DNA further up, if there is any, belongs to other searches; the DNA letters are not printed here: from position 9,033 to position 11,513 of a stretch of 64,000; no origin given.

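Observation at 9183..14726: Orphan vgrG spike gene preceded in the same orientation by two paralogous Sec-signal proteins, with no other T6SS/eCIS structural genes nearby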

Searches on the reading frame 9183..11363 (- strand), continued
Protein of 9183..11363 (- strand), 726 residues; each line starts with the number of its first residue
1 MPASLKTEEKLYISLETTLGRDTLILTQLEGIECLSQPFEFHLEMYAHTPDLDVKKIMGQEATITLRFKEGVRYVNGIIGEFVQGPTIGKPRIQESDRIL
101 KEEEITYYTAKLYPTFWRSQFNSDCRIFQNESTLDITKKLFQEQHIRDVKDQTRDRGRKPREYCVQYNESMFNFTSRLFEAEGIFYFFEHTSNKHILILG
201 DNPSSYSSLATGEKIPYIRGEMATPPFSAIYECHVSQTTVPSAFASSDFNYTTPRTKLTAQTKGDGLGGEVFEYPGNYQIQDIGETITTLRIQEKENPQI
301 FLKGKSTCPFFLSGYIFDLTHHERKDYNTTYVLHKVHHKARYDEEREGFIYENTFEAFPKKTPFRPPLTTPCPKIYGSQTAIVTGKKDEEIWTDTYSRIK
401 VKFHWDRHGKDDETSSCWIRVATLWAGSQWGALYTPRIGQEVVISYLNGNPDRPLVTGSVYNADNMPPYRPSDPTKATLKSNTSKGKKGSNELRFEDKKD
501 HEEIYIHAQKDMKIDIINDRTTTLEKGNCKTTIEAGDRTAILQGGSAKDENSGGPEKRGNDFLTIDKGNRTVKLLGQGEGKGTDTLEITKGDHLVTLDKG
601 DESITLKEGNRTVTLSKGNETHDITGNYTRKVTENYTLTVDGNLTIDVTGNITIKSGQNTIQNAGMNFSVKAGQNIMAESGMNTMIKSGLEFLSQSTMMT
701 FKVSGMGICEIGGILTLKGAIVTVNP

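Call 25: find_related_loci(query=P0244, collection=genome_contigs, flank=10000)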
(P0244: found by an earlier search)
Query P0244 (493 aa) in genome_contigs; peptide patterns used: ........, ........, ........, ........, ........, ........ (x = any residue, [..] = any of these).
600 stretches matched a pattern (row limit reached: there are more); 583 encode a relative of the query (tblastn E <= 1e-3); the best 80 are kept; 80 distinct loci.
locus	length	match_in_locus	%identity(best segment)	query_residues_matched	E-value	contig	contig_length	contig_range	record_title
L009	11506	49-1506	70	1-492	0e+0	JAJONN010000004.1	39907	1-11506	MAG: Alphaproteobacteria bacterium isolate C_No_T20_B_bin.42 scaffold_1028, whole genome shotgun sequence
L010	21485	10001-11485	62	1-493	0e+0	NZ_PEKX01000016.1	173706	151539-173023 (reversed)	MAG: Pseudomonas sp. isolate EaCA-3 401, whole genome shotgun sequence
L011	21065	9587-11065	67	1-492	0e+0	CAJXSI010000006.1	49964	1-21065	MAG TPA_asm: uncultured Alphaproteobacteria bacterium isolate SRR3933164_bin.5_MetaBAT_v2.12.1_MAG genome assembly, cont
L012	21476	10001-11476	62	2-491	0e+0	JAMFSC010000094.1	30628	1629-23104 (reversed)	MAG: bacterium isolate NGEE_A_bin35 k127_431520, whole genome shotgun sequence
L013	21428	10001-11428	66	18-493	0e+0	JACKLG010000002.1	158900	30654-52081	MAG: Candidatus Paracaedibacteraceae bacterium isolate HK-STAS-PROT-85 HK-STAS-PROT-85_2, whole genome shotgun sequence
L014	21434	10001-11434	64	14-491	0e+0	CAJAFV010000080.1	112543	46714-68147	MAG: uncultured Geobacteraceae bacterium isolate A-4_bin-085 genome assembly, contig: bin-085:80/99, whole genome shotgu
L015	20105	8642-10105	62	6-493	0e+0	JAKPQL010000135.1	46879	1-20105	MAG: Deltaproteobacteria bacterium isolate JPNA_maxbin.196 k141_1274135, whole genome shotgun sequence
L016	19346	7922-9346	67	18-492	0e+0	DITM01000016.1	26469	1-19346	MAG TPA_asm: Candidatus Paracaedibacteraceae bacterium UBA6184 UBA6184_contig_97661, whole genome shotgun sequence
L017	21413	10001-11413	65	17-487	0e+0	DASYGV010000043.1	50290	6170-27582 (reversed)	MAG TPA_asm: Thermoanaerobaculia bacterium isolate SMAG_U4223 k141_60653, whole genome shotgun sequence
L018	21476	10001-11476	61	1-493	0e+0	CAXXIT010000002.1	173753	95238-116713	MAG: Syntrophorhabdaceae bacterium isolate a2fc0c35-b21d-4ceb-a18a-9bd9a3ac14a8 genome assembly, contig: contig_2, whole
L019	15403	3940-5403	62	6-493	0e+0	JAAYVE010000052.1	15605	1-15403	MAG: Deltaproteobacteria bacterium isolate AS27yjCOA_29 161501_AS27, whole genome shotgun sequence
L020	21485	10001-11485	63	1-493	0e+0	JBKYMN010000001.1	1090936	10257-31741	Enterobacterales bacterium AE_CKDN230030158-1A_HGKHYDSX7 1, whole genome shotgun sequence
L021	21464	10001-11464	61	6-493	0e+0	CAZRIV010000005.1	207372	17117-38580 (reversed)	MAG TPA_asm: uncultured Bacteriovoracaceae bacterium isolate binchicken_co204_164 genome assembly, contig: NODE_37_lengt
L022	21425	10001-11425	68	18-492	0e+0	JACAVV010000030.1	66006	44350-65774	MAG: Nitrospina sp. isolate MSP contig26, whole genome shotgun sequence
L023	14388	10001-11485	63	1-493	0e+0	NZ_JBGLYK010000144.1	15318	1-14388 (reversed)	Pseudomonas sp. Pseusp97 strain CT11-97 NODE_144_length_15318_cov_35.821075, whole genome shotgun sequence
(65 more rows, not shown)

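Call 39: find_encoding_contigs(protein=P0004, flank=10000, max_places=3)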
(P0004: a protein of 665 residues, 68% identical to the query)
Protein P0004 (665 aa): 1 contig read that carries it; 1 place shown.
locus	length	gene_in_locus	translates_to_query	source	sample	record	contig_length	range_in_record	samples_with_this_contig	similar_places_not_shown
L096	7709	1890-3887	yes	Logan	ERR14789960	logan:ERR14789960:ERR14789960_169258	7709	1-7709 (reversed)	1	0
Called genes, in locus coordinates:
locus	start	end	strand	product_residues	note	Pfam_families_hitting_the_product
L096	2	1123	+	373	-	?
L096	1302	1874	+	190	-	-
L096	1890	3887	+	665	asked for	PF05954:Phage_GPD, PF04717:Phage_base_V, PF22178:Gp5_trimer_C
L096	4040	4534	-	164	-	-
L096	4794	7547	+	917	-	PF02739:5_3_exonuc_N, PF01367:5_3_exonuc, PF01612:DNA_pol_A_exo1, PF00476:DNA_pol_A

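Call 69: search_protein_families(library=ncbifam, proteins=[window:9183-11363:-, P0244], max_evalue=0.001)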
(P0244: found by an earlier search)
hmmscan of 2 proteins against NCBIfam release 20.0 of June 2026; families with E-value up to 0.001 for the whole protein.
window:9183-11363:- (726 aa): 3 families
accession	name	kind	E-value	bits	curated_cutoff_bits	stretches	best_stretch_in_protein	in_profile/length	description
TIGR03361.1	VI_Rhs_Vgr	subfamily_domain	1.3e-169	565.1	186.35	1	13-525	1-509/513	type VI secretion system tip protein TssI/VgrG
TIGR01646.1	vgr_GE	subfamily_domain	3.4e-115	385.8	121.8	1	27-511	4-480/480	type VI secretion system tip protein VgrG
NF033848.1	VgrG_rel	hypoth_equivalog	1.1e-13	50.4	275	1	371-522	370-517/547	VgrG-related protein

P0244 (493 aa): 1 family
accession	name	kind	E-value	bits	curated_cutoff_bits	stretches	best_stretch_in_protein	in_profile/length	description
TIGR03355.1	VI_chp_2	equivalog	8.3e-202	671.2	271.5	1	18-488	3-473/473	type VI secretion system contractile sheath large subunit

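Call 84: search_protein_families(library=phrogs, proteins=[window:9183-11363:-], max_evalue=0.01)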
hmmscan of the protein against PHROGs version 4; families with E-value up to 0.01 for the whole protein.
window:9183-11363:- (726 aa): 5 families
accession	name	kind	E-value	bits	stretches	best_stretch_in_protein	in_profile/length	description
phrog_34729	-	unknown function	2.4e-46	159.3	1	24-507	47-574/910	-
phrog_4011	-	tail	5.8e-09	36.4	1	422-469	75-122/315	baseplate protein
phrog_9992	-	tail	5.5e-08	33.6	1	628-714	115-201/228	baseplate assembly protein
phrog_430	-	tail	1.8e-06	27.7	1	584-721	384-534/868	baseplate hub subunit and tail lysozyme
phrog_2258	-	tail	2.3e-05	24.1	1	423-531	312-421/544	baseplate protein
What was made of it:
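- PHROGs gives only generic baseplate hits (call 84).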

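Call 85: search_solved_structures(query=window:9183-11363:-, max_evalue=1e-10)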
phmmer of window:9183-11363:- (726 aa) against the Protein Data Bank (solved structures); distinct sequences matched with E-value up to 1e-10: 8.
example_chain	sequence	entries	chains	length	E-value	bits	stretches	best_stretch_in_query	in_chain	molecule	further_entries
7q5p_A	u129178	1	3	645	7.6e-96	325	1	16-516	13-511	Type VI secretion protein VgrG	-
4uhv_A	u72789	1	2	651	6.3e-95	321.9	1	13-523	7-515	VGRG1, VALINE-GLYCINE REPEAT PROTEIN G1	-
4mtk_A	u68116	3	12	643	6.4e-95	321.9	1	13-523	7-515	VgrG1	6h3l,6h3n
28yn_A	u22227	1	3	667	6.7e-95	321.9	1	13-523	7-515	Type VI secretion system spike protein VgrG1a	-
8qja_A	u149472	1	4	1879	3.3e-76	260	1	16-634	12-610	Putative type VI secretion system YD repeat-containing Rhs element Vgr protein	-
9mlp_A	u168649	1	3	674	1.3e-74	254.8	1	96-535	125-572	Cytoplasmic protein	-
2p5z_X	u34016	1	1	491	2.1e-21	78.9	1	29-462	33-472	Type VI secretion system component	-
6sjl_A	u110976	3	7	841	3.8e-20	74.8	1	103-509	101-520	Putative type VI secretion protein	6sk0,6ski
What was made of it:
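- Checked: The best solved relative is P. aeruginosa VgrG1, 4MTK, at E 6e-95 (call 85).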

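Call 89: find_related_loci(query=P0244, collection=metagenome_contigs, flank=10000)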
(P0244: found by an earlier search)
Query P0244 (493 aa) in metagenome_contigs; peptide patterns used: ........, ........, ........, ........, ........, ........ (x = any residue, [..] = any of these).
600 stretches matched a pattern (row limit reached: there are more); 572 encode a relative of the query (tblastn E <= 1e-3); the best 80 are kept; 80 distinct loci.
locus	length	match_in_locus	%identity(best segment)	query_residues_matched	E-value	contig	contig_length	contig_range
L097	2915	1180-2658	93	1-493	0e+0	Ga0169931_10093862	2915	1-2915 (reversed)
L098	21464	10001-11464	69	1-492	0e+0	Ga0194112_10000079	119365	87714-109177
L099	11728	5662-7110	69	9-491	0e+0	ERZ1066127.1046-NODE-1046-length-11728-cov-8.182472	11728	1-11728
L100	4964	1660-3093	66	16-492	0e+0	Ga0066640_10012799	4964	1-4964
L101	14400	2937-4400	69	1-492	0e+0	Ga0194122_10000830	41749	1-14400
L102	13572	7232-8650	67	20-492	0e+0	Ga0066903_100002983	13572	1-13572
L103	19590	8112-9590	64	1-492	0e+0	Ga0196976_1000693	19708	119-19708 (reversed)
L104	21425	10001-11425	68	18-492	0e+0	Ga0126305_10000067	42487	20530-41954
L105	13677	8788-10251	63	4-491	0e+0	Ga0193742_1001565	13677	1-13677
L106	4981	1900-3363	63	4-491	0e+0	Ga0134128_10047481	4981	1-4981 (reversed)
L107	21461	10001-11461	67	1-487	0e+0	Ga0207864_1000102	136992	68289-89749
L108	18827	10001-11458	64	12-493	0e+0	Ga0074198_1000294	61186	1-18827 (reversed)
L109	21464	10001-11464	61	6-493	0e+0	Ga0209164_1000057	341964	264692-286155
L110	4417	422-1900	64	4-492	0e+0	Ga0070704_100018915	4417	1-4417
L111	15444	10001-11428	63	18-493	0e+0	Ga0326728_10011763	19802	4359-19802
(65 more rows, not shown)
